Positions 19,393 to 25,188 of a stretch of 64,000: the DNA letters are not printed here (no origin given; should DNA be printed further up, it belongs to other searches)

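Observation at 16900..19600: Anomalously long 2.7 kb non-coding gap with periodic GTAAGT donor signals, probably an unannotated spliced transcript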

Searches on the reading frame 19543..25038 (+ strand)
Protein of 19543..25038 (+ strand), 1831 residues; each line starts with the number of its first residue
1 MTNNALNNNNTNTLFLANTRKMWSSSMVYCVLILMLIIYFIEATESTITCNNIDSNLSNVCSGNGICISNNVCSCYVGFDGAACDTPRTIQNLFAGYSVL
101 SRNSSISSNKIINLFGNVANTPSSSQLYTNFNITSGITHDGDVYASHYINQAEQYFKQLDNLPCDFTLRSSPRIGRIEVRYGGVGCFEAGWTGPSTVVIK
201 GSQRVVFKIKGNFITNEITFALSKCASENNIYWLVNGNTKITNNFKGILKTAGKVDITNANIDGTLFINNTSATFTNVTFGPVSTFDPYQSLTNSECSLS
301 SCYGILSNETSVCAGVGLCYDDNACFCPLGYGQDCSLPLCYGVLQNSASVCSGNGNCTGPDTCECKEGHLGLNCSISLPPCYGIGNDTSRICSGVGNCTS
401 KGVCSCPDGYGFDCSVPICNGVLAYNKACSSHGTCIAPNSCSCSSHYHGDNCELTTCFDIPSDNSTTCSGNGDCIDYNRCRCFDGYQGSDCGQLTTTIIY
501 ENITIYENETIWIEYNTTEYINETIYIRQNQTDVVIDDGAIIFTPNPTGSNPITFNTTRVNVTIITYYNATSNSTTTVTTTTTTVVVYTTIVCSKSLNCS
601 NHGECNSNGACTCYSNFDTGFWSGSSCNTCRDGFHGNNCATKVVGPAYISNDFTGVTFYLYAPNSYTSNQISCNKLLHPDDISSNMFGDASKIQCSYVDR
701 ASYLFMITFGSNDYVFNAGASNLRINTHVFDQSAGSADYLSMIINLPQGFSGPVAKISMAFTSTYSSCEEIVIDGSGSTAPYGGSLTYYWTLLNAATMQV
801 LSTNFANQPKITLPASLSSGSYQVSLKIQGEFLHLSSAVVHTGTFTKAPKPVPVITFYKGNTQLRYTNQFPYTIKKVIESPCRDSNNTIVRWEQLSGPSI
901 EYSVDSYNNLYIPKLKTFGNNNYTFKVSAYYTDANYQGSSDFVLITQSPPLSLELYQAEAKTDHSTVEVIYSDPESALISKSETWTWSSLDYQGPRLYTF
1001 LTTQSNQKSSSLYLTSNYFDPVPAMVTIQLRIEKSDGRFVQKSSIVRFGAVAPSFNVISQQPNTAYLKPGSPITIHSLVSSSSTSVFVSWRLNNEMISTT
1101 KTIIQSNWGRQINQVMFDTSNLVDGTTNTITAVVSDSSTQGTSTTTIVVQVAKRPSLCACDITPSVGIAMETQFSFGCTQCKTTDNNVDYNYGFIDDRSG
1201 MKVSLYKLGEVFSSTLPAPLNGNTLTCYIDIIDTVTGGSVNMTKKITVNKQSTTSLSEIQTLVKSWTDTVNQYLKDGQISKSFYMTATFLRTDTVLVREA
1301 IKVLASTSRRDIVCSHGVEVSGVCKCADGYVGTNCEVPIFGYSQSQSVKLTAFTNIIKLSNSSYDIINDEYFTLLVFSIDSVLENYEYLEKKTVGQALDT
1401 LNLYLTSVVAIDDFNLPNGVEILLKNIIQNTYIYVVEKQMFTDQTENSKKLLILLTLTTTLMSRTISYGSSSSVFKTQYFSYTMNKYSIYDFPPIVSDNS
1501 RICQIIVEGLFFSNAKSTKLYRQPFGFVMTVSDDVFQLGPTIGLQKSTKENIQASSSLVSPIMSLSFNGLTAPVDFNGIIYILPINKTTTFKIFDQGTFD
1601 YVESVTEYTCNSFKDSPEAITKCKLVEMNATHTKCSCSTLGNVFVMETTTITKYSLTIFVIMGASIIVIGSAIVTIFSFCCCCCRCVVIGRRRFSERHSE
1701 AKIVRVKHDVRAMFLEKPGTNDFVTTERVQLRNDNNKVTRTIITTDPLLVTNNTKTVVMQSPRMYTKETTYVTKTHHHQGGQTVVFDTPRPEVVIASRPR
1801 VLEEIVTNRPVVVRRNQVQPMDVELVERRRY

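Call 16: find_encoding_contigs(protein=window:19543-25038:+, flank=10000, max_places=4)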
Protein window:19543-25038:+ (1831 aa): no gene with exactly this product is on record in the collection.

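Call 18: find_encoding_contigs(protein=window:19606-25038:+, flank=10000, max_places=4)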
Protein window:19606-25038:+ (1810 aa): no gene with exactly this product is on record in the collection.

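Call 36: find_homologous_proteins(query=window:19606-25038:+, max_evalue=1e-20)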
Query window:19606-25038:+ (1810 aa): 35 proteins with E <= 1e-20 among 7223 candidates.
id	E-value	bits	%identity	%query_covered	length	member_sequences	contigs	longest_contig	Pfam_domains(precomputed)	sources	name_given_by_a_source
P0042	0.0e+0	4133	100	100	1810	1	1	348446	PF07974.20,PF25024.1,PF23301.2,PF02010.22,PF23106.2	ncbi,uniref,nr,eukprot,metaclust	ncbi:predicted protein [Naegleria gruberi]|uniref:Predicted protein n=1 Tax=Naegleria gruberi TaxID=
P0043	1.1e-264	900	46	11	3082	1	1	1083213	PF07974.20,PF25024.1,PF23301.2,PF21795.4,PF23106.2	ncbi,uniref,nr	ncbi:hypothetical protein C9374_004025 [Naegleria lovaniensis]|uniref:EGF-like domain-containing pro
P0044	4.7e-236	805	35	51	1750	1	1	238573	PF07974.20,PF25024.1,PF23301.2,PF02010.22,PF23106.2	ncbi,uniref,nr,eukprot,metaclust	ncbi:predicted protein [Naegleria gruberi]|uniref:Predicted protein n=1 Tax=Naegleria gruberi TaxID=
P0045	3.0e-217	743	43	11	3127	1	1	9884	PF00415.25,PF13540.13,PF21700.4,PF07974.20,PF25024.1,PF08238.19,PF21795.4,PF02010.22,PF23106.2,PF25390.2,PF00008.34,PF23301.2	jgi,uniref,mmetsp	uniref:Uncharacterized protein n=1 Tax=Percolomonas cosmopolitus TaxID=63605 RepID=A0A7S1KM39_9EUKA|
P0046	3.5e-201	689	42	11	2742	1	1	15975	PF07974.20,PF25024.1,PF23301.2,PF02010.22,PF23106.2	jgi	jgi:hypothetical protein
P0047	8.5e-196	671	32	24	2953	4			PF00415.25,PF13540.13,PF21700.4,PF07974.20,PF25024.1,PF21795.4,PF02010.22,PF23106.2,PF25390.2,PF22352.3,PF00008.34,PF23301.2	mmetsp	mmetsp:Transcript_5791/g.21868 ORF Transcript_5791/g.21868 Transcript_5791/m.21868 type:complete len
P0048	2.0e-169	584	29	24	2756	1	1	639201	PF00615.25,PF07974.20,PF25024.1,PF23301.2,PF21795.4,PF23106.2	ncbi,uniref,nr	ncbi:hypothetical protein C9374_005800 [Naegleria lovaniensis]|uniref:Uncharacterized protein n=1 Ta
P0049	1.3e-167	578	27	28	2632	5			PF00615.25,PF07974.20,PF25024.1,PF23301.2,PF21795.4,PF23106.2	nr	nr:unnamed protein product [Naegleria fowleri]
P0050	2.1e-166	574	29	35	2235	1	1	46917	PF21027.4,PF21700.4,PF07974.20,PF25024.1,PF23301.2,PF21795.4,PF02010.22,PF23106.2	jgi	jgi:hypothetical protein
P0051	3.4e-160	553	28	30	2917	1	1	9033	PF13540.13,PF07974.20,PF25024.1,PF00008.34,PF23301.2,PF02010.22,PF23106.2,PF25390.2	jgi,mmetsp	mmetsp:Transcript_12297/g.18351 ORF Transcript_12297/g.18351 Transcript_12297/m.18351 type:complete 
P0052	9.7e-143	496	26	33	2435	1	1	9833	PF22352.3,PF13540.13,PF07974.20,PF25024.1,PF23301.2,PF02010.22,PF23106.2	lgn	-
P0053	3.2e-141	490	34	18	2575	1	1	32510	PF24996.1,PF07646.22,PF13415.13,PF24981.2,PF01344.32,PF07974.20,PF25024.1,PF23301.2,PF23106.2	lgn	-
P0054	4.7e-137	477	25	64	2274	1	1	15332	PF00415.25,PF13540.13,PF07974.20,PF25024.1,PF23301.2,PF21795.4,PF02010.22,PF23106.2,PF25390.2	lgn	-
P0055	1.2e-117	412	33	18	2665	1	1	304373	PF07974.20,PF25024.1,PF23301.2,PF23106.2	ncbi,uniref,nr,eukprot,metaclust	ncbi:predicted protein [Naegleria gruberi]|uniref:Predicted protein n=1 Tax=Naegleria gruberi TaxID=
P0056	1.7e-113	399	31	19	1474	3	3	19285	PF21700.4,PF07974.20,PF25024.1,PF23301.2,PF21795.4,PF23106.2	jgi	jgi:hypothetical protein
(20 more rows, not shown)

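Call 37: find_encoding_contigs(protein=P0042, flank=10000, max_places=3)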
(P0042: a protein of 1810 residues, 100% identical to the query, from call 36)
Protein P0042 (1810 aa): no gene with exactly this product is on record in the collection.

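Call 55: find_related_loci(query=window:19606-25038:+, collection=metagenome_contigs, flank=10000)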
Query window:19606-25038:+ (1810 aa) in metagenome_contigs; peptide patterns used: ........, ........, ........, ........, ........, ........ (x = any residue, [..] = any of these).
23 stretches matched a pattern; 1 encode a relative of the query (tblastn E <= 1e-3); 1 distinct loci.
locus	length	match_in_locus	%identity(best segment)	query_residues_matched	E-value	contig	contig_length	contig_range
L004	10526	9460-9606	49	420-467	1e-7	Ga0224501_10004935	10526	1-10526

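Call 71: find_encoding_contigs(protein=P0044, flank=10000, max_places=2)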
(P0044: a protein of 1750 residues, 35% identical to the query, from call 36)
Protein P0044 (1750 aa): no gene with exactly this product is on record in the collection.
